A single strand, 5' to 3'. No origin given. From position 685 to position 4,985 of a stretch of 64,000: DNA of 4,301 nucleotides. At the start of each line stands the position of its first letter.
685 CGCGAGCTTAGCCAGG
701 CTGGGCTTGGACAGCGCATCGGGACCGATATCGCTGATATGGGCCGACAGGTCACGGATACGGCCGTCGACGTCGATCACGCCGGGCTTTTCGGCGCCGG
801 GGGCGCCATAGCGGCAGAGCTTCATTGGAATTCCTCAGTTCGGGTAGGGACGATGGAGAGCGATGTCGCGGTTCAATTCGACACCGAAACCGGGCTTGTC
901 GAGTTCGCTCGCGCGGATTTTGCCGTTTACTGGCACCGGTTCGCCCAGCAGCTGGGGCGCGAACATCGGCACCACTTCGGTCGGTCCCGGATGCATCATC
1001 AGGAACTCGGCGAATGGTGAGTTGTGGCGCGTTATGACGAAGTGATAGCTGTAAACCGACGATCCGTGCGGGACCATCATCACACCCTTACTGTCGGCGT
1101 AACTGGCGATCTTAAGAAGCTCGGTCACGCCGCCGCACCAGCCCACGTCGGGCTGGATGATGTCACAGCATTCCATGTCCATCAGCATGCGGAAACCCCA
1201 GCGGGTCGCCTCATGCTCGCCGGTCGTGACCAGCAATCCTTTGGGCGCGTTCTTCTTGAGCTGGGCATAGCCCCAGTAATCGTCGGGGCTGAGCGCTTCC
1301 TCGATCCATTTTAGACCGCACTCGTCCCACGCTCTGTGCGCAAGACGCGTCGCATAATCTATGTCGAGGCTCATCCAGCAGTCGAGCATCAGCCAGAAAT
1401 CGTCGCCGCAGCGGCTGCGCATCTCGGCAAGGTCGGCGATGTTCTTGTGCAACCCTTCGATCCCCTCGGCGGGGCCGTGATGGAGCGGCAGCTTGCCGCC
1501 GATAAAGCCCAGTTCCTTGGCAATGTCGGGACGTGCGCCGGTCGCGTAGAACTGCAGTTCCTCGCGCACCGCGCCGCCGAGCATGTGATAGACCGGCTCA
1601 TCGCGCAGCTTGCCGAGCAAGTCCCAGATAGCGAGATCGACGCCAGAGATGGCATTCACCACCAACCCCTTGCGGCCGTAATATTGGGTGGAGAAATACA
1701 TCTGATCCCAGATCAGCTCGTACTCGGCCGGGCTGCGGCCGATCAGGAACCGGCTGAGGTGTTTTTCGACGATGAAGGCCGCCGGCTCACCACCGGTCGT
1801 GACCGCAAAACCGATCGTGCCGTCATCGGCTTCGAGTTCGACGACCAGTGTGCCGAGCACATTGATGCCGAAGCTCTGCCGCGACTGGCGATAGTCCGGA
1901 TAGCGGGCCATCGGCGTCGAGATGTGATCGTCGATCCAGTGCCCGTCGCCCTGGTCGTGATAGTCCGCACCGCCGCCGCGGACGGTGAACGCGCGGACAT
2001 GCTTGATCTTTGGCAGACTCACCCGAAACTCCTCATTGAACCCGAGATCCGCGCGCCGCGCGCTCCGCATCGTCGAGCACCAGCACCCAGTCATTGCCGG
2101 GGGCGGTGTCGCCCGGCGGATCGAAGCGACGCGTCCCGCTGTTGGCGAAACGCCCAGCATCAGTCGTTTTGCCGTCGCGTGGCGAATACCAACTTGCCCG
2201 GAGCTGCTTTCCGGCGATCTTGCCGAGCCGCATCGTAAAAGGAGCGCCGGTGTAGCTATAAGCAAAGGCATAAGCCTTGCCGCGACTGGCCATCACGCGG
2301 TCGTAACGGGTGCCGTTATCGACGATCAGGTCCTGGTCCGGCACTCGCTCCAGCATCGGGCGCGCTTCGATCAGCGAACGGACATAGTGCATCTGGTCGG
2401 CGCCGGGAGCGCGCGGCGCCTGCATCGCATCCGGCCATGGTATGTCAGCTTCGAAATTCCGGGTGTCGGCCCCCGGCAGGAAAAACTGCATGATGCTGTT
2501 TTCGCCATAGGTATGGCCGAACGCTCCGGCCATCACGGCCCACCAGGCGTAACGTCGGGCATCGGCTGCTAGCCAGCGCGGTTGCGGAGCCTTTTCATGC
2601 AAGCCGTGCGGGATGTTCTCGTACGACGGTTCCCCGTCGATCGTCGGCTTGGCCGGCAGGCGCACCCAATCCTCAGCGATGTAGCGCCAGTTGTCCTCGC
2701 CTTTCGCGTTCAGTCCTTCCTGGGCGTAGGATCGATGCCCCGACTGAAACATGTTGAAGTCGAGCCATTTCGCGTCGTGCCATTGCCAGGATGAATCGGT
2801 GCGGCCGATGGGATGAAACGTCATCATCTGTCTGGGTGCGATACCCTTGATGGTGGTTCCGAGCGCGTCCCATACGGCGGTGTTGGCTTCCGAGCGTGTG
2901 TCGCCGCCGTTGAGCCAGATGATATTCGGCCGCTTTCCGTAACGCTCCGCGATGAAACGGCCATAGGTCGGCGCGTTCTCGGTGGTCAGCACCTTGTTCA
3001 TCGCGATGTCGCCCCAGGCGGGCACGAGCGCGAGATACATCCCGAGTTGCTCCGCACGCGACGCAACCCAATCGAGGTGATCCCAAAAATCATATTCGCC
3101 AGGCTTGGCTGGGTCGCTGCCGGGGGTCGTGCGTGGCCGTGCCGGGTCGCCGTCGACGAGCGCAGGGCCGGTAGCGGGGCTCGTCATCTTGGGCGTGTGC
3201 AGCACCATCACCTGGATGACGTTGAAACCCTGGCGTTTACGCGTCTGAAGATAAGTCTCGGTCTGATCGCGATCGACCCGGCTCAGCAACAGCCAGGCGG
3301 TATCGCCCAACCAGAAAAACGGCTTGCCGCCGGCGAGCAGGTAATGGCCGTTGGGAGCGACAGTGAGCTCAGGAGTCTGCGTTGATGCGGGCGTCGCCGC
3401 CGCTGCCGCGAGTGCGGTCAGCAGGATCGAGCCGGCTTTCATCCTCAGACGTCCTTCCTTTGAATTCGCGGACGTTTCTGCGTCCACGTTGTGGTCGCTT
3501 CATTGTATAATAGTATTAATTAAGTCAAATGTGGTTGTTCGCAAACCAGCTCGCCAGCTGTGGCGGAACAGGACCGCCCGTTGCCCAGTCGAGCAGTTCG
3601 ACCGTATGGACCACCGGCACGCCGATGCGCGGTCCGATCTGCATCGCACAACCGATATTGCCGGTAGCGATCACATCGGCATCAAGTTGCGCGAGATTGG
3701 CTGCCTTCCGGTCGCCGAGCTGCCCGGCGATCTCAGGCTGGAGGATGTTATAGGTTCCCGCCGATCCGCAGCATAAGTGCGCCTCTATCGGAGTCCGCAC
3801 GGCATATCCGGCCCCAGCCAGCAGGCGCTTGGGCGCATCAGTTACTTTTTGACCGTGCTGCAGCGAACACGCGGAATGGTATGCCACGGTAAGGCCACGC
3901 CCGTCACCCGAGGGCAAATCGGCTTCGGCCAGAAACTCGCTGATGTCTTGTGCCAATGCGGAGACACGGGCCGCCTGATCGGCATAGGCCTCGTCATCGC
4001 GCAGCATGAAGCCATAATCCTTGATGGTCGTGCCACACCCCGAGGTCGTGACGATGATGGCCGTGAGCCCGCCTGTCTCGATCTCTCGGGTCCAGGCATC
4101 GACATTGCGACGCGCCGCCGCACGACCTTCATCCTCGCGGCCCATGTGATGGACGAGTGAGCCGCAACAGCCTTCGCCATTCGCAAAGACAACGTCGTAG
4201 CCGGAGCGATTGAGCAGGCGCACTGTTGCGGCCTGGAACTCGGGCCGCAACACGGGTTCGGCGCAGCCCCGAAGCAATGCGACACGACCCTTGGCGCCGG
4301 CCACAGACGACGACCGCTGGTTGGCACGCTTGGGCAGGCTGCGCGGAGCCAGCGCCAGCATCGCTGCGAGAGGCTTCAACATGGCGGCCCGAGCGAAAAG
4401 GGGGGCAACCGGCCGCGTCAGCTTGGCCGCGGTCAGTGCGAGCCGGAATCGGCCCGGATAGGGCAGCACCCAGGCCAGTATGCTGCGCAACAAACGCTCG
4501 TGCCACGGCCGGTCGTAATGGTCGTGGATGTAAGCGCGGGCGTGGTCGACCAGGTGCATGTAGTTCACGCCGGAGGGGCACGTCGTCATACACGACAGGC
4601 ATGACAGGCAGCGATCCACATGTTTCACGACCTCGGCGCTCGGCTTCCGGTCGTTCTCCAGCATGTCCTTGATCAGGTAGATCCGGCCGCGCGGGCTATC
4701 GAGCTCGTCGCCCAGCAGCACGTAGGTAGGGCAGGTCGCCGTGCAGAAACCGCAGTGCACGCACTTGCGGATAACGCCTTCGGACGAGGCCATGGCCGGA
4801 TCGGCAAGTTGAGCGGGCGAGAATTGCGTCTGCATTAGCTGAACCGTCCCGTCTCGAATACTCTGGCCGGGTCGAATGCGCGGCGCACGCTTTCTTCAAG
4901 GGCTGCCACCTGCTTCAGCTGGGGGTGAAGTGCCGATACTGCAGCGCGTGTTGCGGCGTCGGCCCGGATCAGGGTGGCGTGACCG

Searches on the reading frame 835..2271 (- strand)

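Call 56: search_protein_families(library=pfam, proteins=[window:835-2271:-], max_evalue=0.001)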
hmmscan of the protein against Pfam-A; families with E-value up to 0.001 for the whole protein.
window:835-2271:- (478 aa): 2 families
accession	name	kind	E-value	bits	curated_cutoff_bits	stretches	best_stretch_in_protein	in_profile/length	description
PF13378.12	MR_MLE_C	-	2.2e-38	132.6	29.4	1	266-469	25-218/219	Enolase C-terminal domain-like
PF02746.21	MR_MLE_N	-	6.3e-10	39.7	22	1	142-232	29-117/117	Mandelate racemase / muconate lactonizing enzyme, N-terminal domain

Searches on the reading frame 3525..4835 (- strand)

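Call 56: search_protein_families(library=pfam, proteins=[window:3525-4835:-], max_evalue=0.001)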
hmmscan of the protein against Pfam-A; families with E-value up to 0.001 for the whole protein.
window:3525-4835:- (436 aa): 12 families
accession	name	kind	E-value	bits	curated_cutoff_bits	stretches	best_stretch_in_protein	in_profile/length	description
PF02754.22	CCG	-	1.2e-26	93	20.6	2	317-400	1-84/85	Cysteine-rich domain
PF13183.11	Fer4_8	-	6.9e-11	43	27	1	23-90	3-68/68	4Fe-4S dicluster domain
PF12838.12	Fer4_7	-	8.1e-11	42.7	27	1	24-90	1-52/52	4Fe-4S dicluster domain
PF13534.11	Fer4_17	-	8e-10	39.6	22.2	1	24-91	1-61/61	4Fe-4S dicluster domain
PF13237.11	Fer4_10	-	1.2e-08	35.2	25.5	2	23-87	7-53/53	4Fe-4S dicluster domain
PF13484.11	Fer4_16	-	3.8e-07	31.2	30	1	24-88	1-65/66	4Fe-4S double cluster binding domain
PF12837.12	Fer4_6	-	1.6e-06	28.2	25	0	24-40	8-24/24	4Fe-4S binding domain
PF00037.32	Fer4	-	8.2e-06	25.9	21.1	0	24-38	7-21/24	4Fe-4S binding domain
PF13187.11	Fer4_9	-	2.7e-05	24.6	27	0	24-89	1-50/52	4Fe-4S dicluster domain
PF12800.12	Fer4_4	-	0.00011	22.7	24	0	24-38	3-17/17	4Fe-4S binding domain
PF12797.12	Fer4_2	-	0.00012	22.2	24.5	0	70-88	4-22/22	4Fe-4S binding domain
PF14697.11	Fer4_21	-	0.00022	21.8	35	0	73-94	5-27/59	4Fe-4S dicluster domain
